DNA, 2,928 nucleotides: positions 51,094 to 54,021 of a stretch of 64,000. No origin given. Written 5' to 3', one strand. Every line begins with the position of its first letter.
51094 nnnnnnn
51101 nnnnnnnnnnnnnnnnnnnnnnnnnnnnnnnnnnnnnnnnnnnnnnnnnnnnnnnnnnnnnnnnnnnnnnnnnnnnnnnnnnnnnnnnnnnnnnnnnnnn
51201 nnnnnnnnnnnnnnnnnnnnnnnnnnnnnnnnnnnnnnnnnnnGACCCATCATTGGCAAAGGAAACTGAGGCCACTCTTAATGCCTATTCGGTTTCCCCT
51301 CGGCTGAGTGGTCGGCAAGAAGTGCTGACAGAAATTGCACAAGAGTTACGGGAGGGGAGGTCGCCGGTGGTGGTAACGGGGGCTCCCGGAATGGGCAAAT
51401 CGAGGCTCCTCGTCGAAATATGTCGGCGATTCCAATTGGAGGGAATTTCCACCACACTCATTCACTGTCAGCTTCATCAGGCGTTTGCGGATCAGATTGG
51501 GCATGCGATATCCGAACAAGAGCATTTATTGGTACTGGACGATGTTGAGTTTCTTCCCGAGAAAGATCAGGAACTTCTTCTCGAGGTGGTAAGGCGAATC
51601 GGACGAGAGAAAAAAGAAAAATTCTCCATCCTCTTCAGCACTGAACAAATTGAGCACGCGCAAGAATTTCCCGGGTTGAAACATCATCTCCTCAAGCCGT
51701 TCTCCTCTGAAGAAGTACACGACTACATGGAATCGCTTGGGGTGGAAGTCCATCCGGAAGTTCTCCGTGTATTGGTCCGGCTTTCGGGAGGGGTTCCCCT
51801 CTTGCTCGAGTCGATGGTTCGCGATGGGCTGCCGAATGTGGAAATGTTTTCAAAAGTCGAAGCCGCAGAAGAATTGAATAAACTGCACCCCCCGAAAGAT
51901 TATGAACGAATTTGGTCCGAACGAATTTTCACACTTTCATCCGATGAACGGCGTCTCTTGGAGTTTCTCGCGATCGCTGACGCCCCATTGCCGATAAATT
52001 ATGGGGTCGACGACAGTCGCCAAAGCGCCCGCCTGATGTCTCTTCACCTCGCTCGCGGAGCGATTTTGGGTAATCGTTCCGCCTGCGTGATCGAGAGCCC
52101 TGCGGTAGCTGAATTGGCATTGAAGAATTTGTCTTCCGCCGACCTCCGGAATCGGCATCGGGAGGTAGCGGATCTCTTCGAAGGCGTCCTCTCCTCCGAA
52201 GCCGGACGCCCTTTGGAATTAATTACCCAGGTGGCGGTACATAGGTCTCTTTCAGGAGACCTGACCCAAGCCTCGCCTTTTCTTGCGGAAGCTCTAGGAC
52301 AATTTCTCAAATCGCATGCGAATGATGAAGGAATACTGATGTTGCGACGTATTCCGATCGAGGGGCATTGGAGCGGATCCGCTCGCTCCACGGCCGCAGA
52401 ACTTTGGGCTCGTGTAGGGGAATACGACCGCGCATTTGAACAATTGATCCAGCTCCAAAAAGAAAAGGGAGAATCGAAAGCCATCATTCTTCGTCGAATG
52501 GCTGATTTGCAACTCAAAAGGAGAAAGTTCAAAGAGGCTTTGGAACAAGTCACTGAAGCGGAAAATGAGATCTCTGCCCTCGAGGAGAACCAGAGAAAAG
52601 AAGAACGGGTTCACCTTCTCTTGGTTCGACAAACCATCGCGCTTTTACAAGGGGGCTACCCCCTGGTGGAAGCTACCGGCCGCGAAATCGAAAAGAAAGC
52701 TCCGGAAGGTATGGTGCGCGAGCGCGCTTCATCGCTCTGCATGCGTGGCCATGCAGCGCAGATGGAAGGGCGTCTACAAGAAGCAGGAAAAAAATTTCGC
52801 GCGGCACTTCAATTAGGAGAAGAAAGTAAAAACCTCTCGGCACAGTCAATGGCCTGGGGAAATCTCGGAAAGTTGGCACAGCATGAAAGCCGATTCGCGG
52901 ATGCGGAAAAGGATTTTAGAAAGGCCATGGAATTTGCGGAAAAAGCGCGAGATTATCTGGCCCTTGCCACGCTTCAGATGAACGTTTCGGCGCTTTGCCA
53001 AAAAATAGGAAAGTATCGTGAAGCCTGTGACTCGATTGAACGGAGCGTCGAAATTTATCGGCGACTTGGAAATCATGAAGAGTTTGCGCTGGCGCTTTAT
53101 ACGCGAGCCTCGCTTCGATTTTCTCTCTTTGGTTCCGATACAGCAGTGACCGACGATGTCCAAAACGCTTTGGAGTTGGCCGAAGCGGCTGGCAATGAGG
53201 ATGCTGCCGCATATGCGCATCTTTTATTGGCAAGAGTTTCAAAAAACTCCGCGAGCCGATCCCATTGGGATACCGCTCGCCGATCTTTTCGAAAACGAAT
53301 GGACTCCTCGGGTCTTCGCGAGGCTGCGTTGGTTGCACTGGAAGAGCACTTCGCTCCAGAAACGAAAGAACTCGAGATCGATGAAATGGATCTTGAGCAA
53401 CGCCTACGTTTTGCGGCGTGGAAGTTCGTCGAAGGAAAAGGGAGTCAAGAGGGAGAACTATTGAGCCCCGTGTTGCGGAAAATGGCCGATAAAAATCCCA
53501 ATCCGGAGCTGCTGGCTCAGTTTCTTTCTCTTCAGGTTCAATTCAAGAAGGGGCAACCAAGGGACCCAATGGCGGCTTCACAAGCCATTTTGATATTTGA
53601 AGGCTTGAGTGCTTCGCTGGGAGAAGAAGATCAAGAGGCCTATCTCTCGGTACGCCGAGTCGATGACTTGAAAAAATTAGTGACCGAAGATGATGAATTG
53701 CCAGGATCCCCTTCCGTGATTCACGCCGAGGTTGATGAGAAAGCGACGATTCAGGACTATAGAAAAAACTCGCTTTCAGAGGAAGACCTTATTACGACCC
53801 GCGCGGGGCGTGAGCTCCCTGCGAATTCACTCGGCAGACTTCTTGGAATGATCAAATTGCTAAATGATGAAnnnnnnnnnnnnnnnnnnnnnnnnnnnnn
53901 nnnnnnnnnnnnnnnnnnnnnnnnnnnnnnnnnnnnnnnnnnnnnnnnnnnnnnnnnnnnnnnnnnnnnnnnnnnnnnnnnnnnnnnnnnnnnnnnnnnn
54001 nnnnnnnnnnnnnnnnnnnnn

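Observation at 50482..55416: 1644-aa fusion of a eukaryotic-type Ser/Thr kinase, STAND/AAA ATPase, TPR array, GAF domain and a complete sigma-54 activator module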

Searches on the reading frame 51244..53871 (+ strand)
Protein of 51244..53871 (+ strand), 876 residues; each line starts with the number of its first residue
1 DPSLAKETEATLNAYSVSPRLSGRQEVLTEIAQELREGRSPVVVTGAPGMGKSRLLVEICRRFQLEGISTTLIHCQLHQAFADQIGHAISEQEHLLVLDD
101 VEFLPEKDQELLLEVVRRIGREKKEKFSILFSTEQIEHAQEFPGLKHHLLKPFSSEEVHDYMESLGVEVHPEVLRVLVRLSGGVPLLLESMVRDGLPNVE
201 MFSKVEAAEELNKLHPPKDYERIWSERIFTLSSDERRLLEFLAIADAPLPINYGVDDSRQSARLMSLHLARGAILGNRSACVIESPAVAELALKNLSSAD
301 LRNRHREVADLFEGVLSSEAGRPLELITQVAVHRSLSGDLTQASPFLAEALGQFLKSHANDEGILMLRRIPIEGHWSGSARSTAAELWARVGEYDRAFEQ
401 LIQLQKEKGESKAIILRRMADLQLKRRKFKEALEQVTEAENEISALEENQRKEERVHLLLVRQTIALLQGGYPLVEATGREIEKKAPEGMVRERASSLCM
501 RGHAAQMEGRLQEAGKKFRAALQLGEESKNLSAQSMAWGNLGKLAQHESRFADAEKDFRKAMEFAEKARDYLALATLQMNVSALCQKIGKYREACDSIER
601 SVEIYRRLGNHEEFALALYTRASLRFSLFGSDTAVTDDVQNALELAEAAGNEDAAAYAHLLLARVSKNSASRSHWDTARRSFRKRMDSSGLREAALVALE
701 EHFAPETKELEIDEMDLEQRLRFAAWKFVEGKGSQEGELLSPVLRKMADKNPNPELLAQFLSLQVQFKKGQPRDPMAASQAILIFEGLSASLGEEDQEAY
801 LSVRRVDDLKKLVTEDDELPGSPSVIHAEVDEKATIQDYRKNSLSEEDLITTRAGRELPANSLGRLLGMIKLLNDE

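Call 73: predict_structure(alignment_id=A2)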
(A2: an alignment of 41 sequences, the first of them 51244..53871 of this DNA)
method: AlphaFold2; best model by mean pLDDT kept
length: 876 residues; sequences in the alignment: 41
mean_pLDDT: 81.7   pTM: 0.74
mean pLDDT of the five models: 81.7, 80.8, 79.9, 79.3, 78.9
residues with pLDDT >= 90: 402; 70-90: 303; 50-70: 79; < 50: 92
segments of 3 or more residues with pLDDT < 50: 1-7, 690-712, 817-863, 865-867, 869-876
pLDDT, mean of each block of 10 residues (from residue 1): 44 55 88 86 90 92 90 78 73 86 86 82 76 82 83 91 86 86 87 75 76 77 89 93 91 67 88 84 88 93 95 90 93 94 95 92 91 84 94 91 89 96 91 97 96 98 94 97 96 98 94 98 98 98 94 97 96 96 94 96 91 94 92 90 90 86 77 79 65 38 37 53 64 66 70 82 76 78 91 87 82 61 39 35 34 33 44 43
secondary structure, 60 per line:
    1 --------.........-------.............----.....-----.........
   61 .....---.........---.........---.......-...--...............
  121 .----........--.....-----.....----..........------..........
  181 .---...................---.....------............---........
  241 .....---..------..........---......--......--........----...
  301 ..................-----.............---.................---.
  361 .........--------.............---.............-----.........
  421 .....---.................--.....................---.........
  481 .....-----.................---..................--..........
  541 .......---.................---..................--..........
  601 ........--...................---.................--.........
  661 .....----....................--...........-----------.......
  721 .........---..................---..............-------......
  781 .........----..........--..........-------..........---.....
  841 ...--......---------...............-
elements in order (helices of 4 or more, strands of 3 or more residues): H9-17 H25-37 E42-46 H52-65 E69-74 H81-89 E93-99 H106-121 E126-133 H136-140 E146-150 H155-164 H171-181 H185-203 H207-211 H218-229 H233-245 H257-266 E270-275 E278-283 H286-293 H298-318 H324-336 H340-356 H360-369 H378-390 H394-406 H412-425 H429-445 H448-468 H472-485 H491-507 H511-528 H531-547 H551-567 H571-588 H591-608 H611-629 H633-649 H652-665 H670-689 H692-702 H714-729 H733-750 H754-767 H775-789 H794-803 H806-815 H823-832 H836-843 H846-851 H861-875
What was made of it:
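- On STAND NTPase (MalT/PknK/Apaf-1 class): The AF2 model has a 5-stranded NBD, helices at model residues 155-245, and a winged helix (H257-266, E270-275, E278-283, H286-293) (call 73). A continuous alpha-solenoid spans model residues 298-815 (call 73).
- Middle region: the AF2 model (pLDDT 81.7, pTM 0.74) shows NBD, helical domain, winged helix and solenoid (call 73).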

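Call 76: fold_search(model_id=the predicted structure, library=pdb)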
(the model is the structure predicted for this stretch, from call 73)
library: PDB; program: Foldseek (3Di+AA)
matches with E <= 10: 1810; with E <= 0.001: 328
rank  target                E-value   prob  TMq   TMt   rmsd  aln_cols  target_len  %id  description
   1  6mfv_A                1.1e-10  1.00  0.24  0.31  21.4       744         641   14  Crystal structure of the Signal Transduction ATPase with Numerous Domains (STAND) protein with a tetratricopeptide rep (released 2019-02-20)
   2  8dgc_A                1.1e-08  1.00  0.26  0.14  33.0      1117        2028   12  Avs3 bound to phage PhiV-1 terminase (released 2022-08-03)
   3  8dgc_B                2.2e-08  1.00  0.27  0.14  33.7      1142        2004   12  Avs3 bound to phage PhiV-1 terminase (released 2022-08-03)
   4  4m9s_A                3.4e-07  1.00  0.28  0.44   7.5       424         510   15  crystal structure of CED-4 bound CED-3 fragment (released 2013-10-23)
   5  9zjs_B                3.7e-07  1.00  0.18  0.16  22.0       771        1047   13  Human sterile alpha motif domain-containing protein 9 (SAMD9), asymmetric dimer "shell" shape (released 2026-02-25)
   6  5juy_B                4.3e-07  1.00  0.30  0.22  10.4       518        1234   13  Active human apoptosome with procaspase-9 (released 2016-10-19)
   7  3sfz                  5.2e-07  1.00  0.18  0.15  22.8       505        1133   14  Crystal structure of full-length murine Apaf-1 (released 2011-08-24)
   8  5juy_A                5.6e-07  1.00  0.30  0.24  10.0       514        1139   13  Active human apoptosome with procaspase-9 (released 2016-10-19)
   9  2a5y_B                8.6e-07  1.00  0.26  0.43   8.2       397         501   16  Structure of a CED-4/CED-9 complex (released 2005-10-11)
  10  4m9s_B                1.0e-06  1.00  0.29  0.47   7.3       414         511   15  crystal structure of CED-4 bound CED-3 fragment (released 2013-10-23)
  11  9hvq_Q                1.8e-06  1.00  0.24  0.23  36.5      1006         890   13  Structure of the transcribing Pol II-DSIF-PAF-SPT6-RECQL5 complex (released 2025-07-16)
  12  8dgf_B                1.9e-06  1.00  0.25  0.16  28.0      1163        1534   12  Avs4 bound to phage PhiV-1 portal (released 2022-08-03)
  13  5a7d_G                2.1e-06  1.00  0.19  0.42  14.7       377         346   13  Tetrameric assembly of LGN with Inscuteable (released 2016-08-03)
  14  9jap_A                2.4e-06  1.00  0.26  0.27  11.6       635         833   11  Helical structure of EfAvs5(SIR2-STAND) (released 2025-03-19)
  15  6hc2_A                2.5e-06  1.00  0.19  0.42  14.6       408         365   13  Crystal structure of NuMA/LGN hetero-hexamers (released 2019-05-29)
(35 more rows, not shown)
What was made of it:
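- On STAND NTPase (MalT/PknK/Apaf-1 class): Foldseek probability is 1.00 to 6mfv, Avs3/4, CED-4 and Apaf-1 (call 76).
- The best Foldseek hits are STAND proteins: 6mfv, Avs3/4, CED-4, Apaf-1 (call 76). Foldseek hits include Avs3, Avs4 and Avs5 (call 76).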
